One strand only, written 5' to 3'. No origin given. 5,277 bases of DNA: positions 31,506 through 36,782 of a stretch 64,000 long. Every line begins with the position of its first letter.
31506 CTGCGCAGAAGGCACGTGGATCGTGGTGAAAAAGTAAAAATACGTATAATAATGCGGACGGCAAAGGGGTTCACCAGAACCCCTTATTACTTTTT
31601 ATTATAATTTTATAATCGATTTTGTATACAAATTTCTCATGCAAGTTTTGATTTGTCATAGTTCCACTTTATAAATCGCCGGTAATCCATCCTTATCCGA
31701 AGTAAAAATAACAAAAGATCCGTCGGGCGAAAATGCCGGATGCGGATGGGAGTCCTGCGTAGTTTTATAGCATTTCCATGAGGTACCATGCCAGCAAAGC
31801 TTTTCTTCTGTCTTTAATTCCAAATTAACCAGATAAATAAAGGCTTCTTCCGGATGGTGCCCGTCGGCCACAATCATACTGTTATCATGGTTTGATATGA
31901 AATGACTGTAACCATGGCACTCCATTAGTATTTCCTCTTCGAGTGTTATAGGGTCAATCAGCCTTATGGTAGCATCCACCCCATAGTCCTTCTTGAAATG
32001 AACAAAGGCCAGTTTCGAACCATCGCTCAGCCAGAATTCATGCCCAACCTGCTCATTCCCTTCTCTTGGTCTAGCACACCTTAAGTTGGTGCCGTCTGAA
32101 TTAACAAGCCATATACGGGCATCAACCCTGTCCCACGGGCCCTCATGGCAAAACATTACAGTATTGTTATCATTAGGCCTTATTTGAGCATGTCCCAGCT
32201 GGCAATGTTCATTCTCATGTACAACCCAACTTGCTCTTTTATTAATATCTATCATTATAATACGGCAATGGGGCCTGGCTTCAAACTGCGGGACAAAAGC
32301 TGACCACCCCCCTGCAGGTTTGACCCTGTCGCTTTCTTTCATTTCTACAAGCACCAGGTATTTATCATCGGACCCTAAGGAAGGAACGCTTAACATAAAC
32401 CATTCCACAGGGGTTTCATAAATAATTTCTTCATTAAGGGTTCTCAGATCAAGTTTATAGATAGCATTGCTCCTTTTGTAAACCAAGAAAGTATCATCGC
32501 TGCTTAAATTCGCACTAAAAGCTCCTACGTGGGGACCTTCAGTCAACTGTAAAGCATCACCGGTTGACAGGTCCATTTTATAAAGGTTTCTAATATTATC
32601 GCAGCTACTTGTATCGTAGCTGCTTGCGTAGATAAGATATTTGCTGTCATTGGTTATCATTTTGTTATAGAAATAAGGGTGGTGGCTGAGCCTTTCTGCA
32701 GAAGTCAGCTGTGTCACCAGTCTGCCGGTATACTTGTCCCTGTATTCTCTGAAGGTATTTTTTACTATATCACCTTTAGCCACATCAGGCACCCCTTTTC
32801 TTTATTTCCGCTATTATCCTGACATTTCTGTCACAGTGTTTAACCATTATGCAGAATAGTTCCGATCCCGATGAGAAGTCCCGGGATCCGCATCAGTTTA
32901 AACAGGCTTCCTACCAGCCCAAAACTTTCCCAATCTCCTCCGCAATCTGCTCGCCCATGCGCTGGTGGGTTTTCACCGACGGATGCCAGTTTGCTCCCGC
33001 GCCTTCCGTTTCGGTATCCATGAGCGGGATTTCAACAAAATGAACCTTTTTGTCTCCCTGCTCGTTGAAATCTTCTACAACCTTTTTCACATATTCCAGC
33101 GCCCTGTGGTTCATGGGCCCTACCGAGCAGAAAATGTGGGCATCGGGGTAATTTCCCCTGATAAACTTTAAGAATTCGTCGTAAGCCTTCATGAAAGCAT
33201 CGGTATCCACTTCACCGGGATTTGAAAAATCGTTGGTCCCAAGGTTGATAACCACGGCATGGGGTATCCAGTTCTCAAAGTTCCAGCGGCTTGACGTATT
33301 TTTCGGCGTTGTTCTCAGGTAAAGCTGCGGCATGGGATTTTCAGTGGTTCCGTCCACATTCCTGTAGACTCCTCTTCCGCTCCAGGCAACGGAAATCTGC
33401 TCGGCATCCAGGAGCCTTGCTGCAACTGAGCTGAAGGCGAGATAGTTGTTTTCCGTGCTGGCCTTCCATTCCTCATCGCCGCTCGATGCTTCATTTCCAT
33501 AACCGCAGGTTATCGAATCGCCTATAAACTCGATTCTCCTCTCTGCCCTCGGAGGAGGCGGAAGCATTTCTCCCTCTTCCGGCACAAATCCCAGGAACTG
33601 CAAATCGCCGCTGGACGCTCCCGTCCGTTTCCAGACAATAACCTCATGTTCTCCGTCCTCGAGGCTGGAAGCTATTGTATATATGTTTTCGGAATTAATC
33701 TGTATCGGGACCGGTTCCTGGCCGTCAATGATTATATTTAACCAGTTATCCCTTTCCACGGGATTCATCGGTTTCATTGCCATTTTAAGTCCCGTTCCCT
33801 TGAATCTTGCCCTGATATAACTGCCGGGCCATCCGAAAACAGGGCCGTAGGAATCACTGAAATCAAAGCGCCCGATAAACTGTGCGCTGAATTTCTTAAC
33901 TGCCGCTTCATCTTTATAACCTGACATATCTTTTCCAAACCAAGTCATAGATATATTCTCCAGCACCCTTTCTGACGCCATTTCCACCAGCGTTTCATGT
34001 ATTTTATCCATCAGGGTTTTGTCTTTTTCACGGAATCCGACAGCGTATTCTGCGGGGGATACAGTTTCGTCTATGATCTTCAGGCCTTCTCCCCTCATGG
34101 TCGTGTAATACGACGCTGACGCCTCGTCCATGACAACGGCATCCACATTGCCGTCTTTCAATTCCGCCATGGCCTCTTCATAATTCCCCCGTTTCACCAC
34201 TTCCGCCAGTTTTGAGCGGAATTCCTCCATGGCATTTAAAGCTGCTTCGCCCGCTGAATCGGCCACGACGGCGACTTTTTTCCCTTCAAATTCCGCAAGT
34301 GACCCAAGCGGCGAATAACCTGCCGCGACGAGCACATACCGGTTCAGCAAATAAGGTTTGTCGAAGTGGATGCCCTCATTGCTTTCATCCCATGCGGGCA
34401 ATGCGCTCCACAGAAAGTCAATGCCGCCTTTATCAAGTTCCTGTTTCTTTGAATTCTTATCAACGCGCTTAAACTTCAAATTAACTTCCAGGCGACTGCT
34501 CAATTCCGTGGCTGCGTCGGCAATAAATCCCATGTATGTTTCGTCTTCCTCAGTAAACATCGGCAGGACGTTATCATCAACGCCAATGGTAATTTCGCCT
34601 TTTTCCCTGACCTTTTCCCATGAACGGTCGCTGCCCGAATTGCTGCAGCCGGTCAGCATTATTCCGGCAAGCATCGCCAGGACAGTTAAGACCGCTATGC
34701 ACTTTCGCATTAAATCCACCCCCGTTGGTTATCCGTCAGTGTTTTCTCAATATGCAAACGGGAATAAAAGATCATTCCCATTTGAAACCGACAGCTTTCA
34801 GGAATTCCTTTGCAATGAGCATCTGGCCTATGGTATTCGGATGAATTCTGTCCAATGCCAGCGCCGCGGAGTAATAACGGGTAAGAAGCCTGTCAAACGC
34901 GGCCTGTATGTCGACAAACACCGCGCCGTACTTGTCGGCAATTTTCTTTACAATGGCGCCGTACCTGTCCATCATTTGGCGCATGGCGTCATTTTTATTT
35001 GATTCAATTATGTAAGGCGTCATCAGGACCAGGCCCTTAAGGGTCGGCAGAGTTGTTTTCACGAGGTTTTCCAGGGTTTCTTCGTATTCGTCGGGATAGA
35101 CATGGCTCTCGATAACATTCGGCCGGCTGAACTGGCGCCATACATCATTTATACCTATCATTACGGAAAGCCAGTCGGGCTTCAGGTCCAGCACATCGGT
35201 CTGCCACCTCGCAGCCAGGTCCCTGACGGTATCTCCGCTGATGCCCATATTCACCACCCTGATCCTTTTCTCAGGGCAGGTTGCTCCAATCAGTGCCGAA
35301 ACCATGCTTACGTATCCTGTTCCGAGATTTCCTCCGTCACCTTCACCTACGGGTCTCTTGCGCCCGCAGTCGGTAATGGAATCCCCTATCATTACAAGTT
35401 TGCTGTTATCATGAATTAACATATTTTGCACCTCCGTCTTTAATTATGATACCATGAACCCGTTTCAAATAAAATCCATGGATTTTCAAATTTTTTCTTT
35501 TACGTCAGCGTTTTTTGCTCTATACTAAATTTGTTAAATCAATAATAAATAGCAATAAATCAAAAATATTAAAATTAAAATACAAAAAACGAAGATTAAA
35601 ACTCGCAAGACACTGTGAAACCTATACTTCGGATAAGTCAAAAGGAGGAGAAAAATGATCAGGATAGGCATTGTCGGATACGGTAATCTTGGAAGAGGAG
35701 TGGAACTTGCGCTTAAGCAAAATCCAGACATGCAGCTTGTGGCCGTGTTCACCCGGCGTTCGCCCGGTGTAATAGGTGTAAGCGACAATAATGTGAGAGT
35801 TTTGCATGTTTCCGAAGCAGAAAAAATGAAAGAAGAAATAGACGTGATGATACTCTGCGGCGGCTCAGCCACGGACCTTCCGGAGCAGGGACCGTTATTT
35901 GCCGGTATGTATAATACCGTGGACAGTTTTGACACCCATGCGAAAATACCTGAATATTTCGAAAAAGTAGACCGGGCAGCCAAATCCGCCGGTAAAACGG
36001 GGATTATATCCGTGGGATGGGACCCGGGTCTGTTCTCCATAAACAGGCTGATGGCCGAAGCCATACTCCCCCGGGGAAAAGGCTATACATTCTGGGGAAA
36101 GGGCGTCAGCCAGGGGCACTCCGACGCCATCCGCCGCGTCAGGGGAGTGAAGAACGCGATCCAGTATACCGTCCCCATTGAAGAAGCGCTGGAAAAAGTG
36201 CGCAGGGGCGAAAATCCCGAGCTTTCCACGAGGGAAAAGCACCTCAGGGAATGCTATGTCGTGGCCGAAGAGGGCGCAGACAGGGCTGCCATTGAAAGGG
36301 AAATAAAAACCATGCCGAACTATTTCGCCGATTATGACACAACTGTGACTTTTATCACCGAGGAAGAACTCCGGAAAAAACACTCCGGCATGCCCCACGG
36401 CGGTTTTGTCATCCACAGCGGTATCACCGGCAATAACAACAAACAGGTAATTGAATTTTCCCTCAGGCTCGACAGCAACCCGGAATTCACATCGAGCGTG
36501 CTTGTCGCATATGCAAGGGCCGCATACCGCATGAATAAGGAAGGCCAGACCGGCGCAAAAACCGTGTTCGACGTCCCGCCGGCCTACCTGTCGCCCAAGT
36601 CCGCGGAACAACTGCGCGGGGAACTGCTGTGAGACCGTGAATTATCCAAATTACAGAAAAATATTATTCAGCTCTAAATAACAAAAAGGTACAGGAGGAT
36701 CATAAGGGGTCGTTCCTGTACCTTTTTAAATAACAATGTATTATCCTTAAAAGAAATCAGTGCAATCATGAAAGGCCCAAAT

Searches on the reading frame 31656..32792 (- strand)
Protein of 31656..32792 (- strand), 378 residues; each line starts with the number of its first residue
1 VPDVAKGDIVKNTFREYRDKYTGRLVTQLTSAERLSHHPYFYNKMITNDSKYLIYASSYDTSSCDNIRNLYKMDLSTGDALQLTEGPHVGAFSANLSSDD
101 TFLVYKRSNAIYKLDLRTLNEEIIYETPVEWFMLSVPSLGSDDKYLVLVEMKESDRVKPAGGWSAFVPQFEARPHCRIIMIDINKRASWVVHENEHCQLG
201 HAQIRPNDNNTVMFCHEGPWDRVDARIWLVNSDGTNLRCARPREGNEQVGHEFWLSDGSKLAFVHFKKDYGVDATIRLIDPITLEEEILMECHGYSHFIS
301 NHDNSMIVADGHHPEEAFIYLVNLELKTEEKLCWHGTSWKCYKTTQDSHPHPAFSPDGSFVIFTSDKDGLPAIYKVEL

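Call 3: search_protein_families(library=pfam, proteins=[window:31656-32792:-], max_evalue=0.01)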
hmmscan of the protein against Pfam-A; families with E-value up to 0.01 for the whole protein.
window:31656-32792:- (378 aa): 2 families
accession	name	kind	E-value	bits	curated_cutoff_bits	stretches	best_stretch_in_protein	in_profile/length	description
PF14583.12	Pectate_lyase22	-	4.3e-77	259.9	30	1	5-377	2-381/386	Oligogalacturonate lyase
PF07676.18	PD40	-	5.5e-08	33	20.9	1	352-374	14-37/38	WD40-like Beta Propeller Repeat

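Call 4: search_protein_families(library=ncbifam, proteins=[window:31656-32792:-], max_evalue=0.01)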
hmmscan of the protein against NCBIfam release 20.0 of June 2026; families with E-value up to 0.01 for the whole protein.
window:31656-32792:- (378 aa): 3 families
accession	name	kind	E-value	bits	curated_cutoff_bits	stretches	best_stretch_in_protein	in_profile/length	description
TIGR02800.1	propeller_TolB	equivalog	3.4e-10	39.4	343.15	1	226-377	172-309/418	Tol-Pal system beta propeller repeat protein TolB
NF002183.0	PRK01029.1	equivalog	5.6e-09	35.5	405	1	347-377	281-311/429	Tol-Pal system protein TolB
NF053518.1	DipepPtdsDpp5Prph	equivalog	0.0021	16.7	900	0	42-116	251-329/655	dipeptidyl-peptidase Dpp5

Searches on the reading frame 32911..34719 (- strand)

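Call 3: search_protein_families(library=pfam, proteins=[window:32911-34719:-], max_evalue=0.01)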
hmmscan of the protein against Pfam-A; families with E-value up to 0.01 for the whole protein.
window:32911-34719:- (602 aa): 6 families
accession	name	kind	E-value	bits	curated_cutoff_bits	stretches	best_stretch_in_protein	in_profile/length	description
PF17996.7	CE2_N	-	3.4e-32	111.2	27.9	1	281-390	1-108/108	Carbohydrate esterase 2 N-terminal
PF00497.25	SBP_bac_3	-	1.7e-16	60.6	26.4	1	43-263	1-132/132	Bacterial extracellular solute-binding proteins, family 3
PF00657.28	Lipase_GDSL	-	1.4e-14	55.2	23.6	1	396-592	1-208/208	GDSL-like Lipase/Acylhydrolase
PF13472.12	Lipase_GDSL_2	-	8.2e-14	52.9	32.9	1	398-586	1-177/178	GDSL-like Lipase/Acylhydrolase family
PF12974.12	Phosphonate-bd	-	2.9e-08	33.8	27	1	127-262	86-235/242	ABC transporter, phosphonate, periplasmic substrate-binding protein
PF14503.11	YhfZ_C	-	0.0032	17.3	35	1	145-246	113-216/236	YhfZ C-terminal domain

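Call 4: search_protein_families(library=ncbifam, proteins=[window:32911-34719:-], max_evalue=0.01)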
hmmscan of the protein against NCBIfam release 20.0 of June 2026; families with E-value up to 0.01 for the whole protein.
window:32911-34719:- (602 aa): 15 families
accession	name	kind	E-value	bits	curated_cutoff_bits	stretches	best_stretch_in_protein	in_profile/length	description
NF042969.1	AcxyGlmanDactase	equivalog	4.3e-40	137.6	500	1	281-602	7-323/323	bifunctional acetylxylan esterase/glucomannan deacetylase AxeC2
TIGR01096.1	3A0103s03R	subfamily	2.5e-23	82.9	256.35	1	30-261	14-250/250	lysine/arginine/ornithine ABC transporter substrate-binding protein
NF008426.0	PRK11260.1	equivalog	1.8e-18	66.8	312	1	12-265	10-264/266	cystine ABC transporter substrate-binding protein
NF007029.0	PRK09495.1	equivalog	1.1e-17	64.7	303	1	40-264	24-246/248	glutamine ABC transporter substrate-binding protein GlnH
NF008112.0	PRK10859.1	equivalog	8e-15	54.2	354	1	6-263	7-267/483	membrane-bound lytic murein transglycosylase MltF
NF011586.0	PRK15010.1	equivalog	8.2e-12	45.2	440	1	42-261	27-253/260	lysine/arginine/ornithine ABC transporter substrate-binding protein ArgT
TIGR04262.1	orph_peri_GRRM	subfamily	2.9e-10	39.9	190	1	41-196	1-157/257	extracellular substrate binding-like orphan protein GrrP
NF008885.0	PRK11917.1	equivalog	3.8e-09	36.5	373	1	5-246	4-245/259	bifunctional adhesin/ABC transporter aspartate/glutamate-binding protein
NF011965.0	PRK15437.1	equivalog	2.2e-08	34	459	1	42-265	27-257/260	histidine ABC transporter substrate-binding protein HisJ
NF041765.1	ArtJ_Ecoli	equivalog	1.4e-07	31.4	510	1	59-262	40-242/243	arginine ABC transporter substrate-binding protein ArtJ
NF008063.0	PRK10797.1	subfamily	2.2e-06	27.1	375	1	4-263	3-272/302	glutamate/aspartate ABC transporter substrate-binding protein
NF041764.1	ArtI_Ecoli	equivalog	6.9e-05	22.3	522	1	60-263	41-243/243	arginine ABC transporter substrate-binding protein ArtI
NF011583.0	PRK15007.1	subfamily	0.00098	18.5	358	1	60-263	41-243/243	arginine ABC transporter substrate-binding protein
TIGR01728.1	SsuA_fam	subfamily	0.0031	16.8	163.5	1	129-204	86-163/290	aliphatic sulfonate ABC transporter substrate-binding protein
NF007420.1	PRK09959.1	equivalog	0.0037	14.8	1995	1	54-262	71-277/1197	acid-sensing system histidine kinase EvgS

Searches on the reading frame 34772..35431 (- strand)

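Call 3: search_protein_families(library=pfam, proteins=[window:34772-35431:-], max_evalue=0.01)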
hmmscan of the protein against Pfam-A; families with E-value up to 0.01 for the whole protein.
window:34772-35431:- (219 aa): 3 families
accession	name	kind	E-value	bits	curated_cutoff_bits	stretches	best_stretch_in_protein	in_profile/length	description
PF13472.12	Lipase_GDSL_2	-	3.5e-26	93.2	32.9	1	15-203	2-176/178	GDSL-like Lipase/Acylhydrolase family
PF00657.28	Lipase_GDSL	-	5e-18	66.5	23.6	1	12-210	1-208/208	GDSL-like Lipase/Acylhydrolase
PF04311.20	DUF459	-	1.1e-06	28.6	27.2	1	60-188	35-162/197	Protein of unknown function (DUF459)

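Call 4: search_protein_families(library=ncbifam, proteins=[window:34772-35431:-], max_evalue=0.01)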
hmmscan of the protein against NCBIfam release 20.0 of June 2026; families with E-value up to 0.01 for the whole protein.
window:34772-35431:- (219 aa): 2 families
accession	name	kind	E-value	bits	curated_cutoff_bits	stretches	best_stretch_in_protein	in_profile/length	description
NF007819.1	PRK10528.1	equivalog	3e-05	23.8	270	1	54-106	62-114/210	multifunctional acyl-CoA thioesterase I/protease I/lysophospholipase L1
NF042968.1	AcxylEst_AxeA1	equivalog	7.4e-05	21.2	700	1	35-208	293-457/459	acetylxylan esterase AxeA1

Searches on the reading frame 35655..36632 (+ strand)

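Call 9: search_protein_families(library=pfam, proteins=[window:35655-36632:+], max_evalue=0.001)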
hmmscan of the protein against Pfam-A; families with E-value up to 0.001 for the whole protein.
window:35655-36632:+ (325 aa): 2 families
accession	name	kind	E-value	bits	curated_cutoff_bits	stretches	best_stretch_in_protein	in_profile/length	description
PF16654.10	DAPDH_C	-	5.8e-81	270.3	30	1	121-274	1-154/154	Diaminopimelic acid dehydrogenase C-terminal domain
PF01113.26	DapB_N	-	0.00016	22.2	25.6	1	2-66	1-72/124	Dihydrodipicolinate reductase, N-terminus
